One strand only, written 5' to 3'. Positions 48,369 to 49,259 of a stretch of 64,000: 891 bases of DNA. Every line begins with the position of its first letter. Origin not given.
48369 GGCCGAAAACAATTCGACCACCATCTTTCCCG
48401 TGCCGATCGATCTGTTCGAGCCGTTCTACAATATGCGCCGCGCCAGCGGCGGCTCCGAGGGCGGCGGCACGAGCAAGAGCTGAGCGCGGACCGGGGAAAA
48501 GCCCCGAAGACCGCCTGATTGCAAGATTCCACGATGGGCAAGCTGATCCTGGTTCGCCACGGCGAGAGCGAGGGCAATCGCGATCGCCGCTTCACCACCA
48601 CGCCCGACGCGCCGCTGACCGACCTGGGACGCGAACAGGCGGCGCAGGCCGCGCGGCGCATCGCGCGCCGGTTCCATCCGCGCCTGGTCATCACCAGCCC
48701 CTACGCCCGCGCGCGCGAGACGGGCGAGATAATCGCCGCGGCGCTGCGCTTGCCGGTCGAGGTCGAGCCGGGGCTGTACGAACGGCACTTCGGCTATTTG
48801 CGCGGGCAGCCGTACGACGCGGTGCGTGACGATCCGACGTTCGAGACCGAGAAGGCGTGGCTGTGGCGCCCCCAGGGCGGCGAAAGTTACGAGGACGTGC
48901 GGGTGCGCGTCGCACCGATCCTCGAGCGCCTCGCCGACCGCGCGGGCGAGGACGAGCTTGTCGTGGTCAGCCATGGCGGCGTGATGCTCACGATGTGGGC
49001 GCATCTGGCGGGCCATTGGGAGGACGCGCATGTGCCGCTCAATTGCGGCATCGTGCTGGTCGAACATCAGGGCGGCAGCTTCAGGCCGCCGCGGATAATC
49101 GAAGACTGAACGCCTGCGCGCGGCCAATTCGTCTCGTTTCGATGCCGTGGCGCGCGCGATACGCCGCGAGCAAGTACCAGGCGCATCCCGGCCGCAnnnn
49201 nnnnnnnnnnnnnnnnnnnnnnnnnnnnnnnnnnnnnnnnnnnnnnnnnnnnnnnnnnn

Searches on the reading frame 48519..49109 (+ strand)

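Call 49: search_protein_families(library=pfam, proteins=[window:48519-49109:+], max_evalue=0.00001)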
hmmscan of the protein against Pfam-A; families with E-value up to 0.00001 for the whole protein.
window:48519-49109:+ (196 aa): 1 family
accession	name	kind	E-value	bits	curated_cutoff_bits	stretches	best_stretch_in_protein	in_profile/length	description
PF00300.27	His_Phos_1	-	3.9e-46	157.6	21.7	1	9-189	1-187/194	Histidine phosphatase superfamily (branch 1)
